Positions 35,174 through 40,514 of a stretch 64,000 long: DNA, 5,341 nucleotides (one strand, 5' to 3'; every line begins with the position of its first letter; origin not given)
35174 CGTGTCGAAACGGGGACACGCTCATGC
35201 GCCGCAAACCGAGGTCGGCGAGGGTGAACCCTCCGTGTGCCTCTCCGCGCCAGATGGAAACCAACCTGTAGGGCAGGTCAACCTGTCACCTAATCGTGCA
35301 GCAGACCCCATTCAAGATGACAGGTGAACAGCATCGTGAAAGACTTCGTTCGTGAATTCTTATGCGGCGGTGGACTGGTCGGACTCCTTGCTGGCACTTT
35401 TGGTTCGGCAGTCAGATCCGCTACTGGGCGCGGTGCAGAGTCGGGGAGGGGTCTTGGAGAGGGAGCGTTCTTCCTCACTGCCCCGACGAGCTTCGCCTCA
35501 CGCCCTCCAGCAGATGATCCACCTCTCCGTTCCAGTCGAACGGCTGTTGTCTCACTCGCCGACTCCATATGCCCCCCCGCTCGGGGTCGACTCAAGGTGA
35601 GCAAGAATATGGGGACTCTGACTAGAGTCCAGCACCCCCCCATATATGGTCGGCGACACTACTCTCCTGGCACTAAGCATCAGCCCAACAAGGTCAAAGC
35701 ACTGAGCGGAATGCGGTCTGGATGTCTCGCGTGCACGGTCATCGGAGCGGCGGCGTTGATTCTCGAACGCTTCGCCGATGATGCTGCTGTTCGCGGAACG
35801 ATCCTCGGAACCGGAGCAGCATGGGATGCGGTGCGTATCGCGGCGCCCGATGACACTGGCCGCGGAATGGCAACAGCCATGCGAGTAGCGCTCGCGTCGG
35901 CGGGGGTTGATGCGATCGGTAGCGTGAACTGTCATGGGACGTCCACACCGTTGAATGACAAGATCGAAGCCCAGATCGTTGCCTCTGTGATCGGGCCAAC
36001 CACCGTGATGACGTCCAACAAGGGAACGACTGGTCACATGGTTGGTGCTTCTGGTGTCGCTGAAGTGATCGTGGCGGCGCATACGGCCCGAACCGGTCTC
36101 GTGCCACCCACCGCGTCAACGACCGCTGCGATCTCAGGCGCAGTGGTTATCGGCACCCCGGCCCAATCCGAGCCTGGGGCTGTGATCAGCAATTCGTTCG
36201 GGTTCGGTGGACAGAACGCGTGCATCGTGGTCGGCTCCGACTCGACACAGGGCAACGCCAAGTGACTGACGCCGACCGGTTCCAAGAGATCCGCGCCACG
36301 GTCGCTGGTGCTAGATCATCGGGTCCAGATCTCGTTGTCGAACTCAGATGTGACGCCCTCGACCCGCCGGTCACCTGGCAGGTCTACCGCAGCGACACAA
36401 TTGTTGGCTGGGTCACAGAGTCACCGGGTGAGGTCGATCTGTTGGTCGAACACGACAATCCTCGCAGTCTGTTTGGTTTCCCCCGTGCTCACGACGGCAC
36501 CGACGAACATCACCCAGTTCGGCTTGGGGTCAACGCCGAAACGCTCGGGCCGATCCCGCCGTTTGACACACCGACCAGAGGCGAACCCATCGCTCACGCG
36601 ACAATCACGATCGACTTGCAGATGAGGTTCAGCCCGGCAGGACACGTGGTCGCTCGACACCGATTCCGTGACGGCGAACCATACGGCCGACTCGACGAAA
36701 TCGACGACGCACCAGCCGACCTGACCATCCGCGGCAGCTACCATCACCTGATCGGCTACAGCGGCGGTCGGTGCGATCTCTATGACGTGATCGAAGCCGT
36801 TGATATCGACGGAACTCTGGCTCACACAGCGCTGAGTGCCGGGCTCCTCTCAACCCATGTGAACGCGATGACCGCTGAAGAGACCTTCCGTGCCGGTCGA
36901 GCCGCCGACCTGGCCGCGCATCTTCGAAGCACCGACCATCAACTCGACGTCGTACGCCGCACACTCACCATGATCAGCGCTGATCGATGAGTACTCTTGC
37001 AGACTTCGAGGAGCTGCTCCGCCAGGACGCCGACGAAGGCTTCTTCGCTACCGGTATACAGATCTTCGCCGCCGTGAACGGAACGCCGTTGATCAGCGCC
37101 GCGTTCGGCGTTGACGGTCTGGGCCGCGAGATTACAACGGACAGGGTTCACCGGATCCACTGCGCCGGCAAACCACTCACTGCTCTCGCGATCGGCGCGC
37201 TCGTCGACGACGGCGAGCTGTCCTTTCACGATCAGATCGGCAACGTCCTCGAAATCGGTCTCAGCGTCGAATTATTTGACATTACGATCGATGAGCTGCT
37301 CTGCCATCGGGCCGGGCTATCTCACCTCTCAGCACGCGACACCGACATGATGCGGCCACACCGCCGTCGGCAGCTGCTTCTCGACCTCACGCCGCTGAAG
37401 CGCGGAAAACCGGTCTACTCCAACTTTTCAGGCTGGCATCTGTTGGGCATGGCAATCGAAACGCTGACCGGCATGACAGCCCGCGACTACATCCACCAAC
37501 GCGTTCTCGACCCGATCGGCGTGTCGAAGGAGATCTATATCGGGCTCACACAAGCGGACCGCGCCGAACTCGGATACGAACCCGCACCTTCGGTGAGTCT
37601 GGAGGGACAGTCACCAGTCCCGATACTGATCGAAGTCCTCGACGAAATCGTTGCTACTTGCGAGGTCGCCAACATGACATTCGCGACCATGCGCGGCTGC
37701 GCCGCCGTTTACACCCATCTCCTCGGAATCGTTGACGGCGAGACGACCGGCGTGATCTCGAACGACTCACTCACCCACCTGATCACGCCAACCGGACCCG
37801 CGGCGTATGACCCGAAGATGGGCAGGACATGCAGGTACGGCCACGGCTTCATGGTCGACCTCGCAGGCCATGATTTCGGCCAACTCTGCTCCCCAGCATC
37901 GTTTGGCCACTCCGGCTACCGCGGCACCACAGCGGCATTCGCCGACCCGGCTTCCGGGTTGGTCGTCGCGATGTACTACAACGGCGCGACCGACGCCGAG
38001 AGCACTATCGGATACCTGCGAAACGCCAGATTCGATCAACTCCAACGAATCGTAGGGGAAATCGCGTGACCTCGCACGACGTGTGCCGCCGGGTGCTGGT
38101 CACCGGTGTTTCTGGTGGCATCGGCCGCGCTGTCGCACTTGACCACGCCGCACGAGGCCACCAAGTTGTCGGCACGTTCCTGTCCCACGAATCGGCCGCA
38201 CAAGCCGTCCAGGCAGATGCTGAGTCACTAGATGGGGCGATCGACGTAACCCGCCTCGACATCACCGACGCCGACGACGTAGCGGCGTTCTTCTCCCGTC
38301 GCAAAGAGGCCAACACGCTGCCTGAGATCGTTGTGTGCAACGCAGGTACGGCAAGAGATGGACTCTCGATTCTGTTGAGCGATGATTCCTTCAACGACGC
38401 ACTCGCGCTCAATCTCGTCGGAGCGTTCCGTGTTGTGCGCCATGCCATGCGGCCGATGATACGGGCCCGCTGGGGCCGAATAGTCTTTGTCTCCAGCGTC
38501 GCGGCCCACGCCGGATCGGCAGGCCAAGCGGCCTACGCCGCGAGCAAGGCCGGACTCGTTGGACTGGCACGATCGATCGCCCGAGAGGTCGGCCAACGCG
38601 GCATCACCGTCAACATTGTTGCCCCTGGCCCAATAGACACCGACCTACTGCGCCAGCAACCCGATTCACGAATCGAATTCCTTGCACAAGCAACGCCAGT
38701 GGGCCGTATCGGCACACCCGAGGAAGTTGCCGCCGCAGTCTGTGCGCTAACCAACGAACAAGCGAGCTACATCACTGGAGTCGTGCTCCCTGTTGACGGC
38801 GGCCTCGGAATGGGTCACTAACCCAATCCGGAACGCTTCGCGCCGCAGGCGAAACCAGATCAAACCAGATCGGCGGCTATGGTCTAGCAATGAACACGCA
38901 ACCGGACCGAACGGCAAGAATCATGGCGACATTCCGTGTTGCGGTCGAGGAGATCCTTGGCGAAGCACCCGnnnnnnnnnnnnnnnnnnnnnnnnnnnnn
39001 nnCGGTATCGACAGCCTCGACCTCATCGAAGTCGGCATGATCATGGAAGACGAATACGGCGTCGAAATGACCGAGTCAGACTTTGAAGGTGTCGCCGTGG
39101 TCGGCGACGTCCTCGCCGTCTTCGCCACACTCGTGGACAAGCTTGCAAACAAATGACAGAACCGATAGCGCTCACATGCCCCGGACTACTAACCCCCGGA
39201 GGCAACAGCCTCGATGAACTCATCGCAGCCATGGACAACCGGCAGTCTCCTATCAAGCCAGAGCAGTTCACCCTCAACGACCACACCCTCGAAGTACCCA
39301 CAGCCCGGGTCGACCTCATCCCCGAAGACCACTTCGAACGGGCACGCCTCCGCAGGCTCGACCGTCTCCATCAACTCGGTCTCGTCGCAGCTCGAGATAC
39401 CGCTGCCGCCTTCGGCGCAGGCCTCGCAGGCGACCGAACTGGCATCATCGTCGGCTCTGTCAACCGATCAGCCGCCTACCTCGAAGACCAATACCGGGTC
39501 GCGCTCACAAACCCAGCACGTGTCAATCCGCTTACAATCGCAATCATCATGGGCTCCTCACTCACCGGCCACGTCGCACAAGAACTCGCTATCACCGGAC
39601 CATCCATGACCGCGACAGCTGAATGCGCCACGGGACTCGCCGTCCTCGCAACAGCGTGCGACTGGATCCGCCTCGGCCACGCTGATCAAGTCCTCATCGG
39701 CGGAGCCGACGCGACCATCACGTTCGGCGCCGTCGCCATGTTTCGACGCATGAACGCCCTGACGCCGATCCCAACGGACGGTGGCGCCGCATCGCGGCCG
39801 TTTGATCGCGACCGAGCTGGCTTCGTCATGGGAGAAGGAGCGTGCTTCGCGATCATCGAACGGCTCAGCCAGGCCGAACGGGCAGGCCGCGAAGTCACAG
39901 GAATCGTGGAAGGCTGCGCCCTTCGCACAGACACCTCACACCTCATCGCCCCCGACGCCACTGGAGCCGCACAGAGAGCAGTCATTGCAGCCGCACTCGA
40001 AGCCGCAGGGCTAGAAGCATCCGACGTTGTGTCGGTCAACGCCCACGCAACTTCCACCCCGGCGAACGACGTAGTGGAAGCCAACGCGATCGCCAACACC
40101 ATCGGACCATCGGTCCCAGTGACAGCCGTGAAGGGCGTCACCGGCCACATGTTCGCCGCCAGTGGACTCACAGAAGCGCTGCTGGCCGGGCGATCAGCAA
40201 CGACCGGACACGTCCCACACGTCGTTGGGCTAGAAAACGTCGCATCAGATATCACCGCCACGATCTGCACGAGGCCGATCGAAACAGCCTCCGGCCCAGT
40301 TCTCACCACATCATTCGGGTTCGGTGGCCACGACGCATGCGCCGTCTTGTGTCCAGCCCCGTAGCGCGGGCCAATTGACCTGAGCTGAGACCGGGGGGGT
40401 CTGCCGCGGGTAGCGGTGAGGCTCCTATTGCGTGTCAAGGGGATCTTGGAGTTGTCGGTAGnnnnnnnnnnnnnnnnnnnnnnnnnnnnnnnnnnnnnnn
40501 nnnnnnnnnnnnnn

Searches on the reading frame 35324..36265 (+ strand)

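Call 11: search_protein_families(library=pfam, proteins=[window:35324-36265:+], max_evalue=0.001)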
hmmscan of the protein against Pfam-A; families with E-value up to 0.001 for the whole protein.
window:35324-36265:+ (313 aa): 1 family
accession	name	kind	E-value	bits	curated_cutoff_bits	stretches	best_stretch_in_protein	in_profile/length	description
PF02801.28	Ketoacyl-synt_C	-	1.5e-22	80.2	20.8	1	158-265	2-117/119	Beta-ketoacyl synthase, C-terminal domain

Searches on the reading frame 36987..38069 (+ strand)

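Call 11: search_protein_families(library=pfam, proteins=[window:36987-38069:+], max_evalue=0.001)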
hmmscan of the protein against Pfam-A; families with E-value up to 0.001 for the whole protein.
window:36987-38069:+ (360 aa): 1 family
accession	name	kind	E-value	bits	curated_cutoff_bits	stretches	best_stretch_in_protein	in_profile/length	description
PF00144.29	Beta-lactamase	-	7.1e-34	117.9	27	1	22-338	15-315/329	Beta-lactamase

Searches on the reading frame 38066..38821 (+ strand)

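Call 11: search_protein_families(library=pfam, proteins=[window:38066-38821:+], max_evalue=0.001)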
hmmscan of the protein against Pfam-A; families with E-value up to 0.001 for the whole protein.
window:38066-38821:+ (251 aa): 6 families
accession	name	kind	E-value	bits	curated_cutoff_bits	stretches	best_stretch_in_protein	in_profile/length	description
PF13561.12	adh_short_C2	-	3.2e-56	191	27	1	14-247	1-235/236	Enoyl-(Acyl carrier protein) reductase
PF00106.31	adh_short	-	2e-46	158.4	26.6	1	9-198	2-190/195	short chain dehydrogenase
PF08659.16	KR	-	3.4e-14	53.6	22.6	1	10-184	3-175/180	KR domain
PF01370.27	Epimerase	-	1.5e-08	34.8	20.9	1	10-182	1-167/240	NAD dependent epimerase/dehydratase family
PF13460.12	NAD_binding_10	-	7.5e-07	29.6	27.2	1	14-230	1-182/184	NAD(P)H-binding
PF16363.11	GDP_Man_Dehyd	-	0.00061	19.8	27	0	11-78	1-73/332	GDP-mannose 4,6 dehydratase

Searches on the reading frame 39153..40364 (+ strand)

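Call 11: search_protein_families(library=pfam, proteins=[window:39153-40364:+], max_evalue=0.001)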
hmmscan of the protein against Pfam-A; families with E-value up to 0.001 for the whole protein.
window:39153-40364:+ (403 aa): 2 families
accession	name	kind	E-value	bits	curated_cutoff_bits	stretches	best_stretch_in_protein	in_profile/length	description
PF00109.32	ketoacyl-synt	-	3.6e-32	112.4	20.8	1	3-241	2-252/252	Beta-ketoacyl synthase, N-terminal domain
PF02801.28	Ketoacyl-synt_C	-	6.1e-21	75.1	20.8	1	250-360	2-118/119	Beta-ketoacyl synthase, C-terminal domain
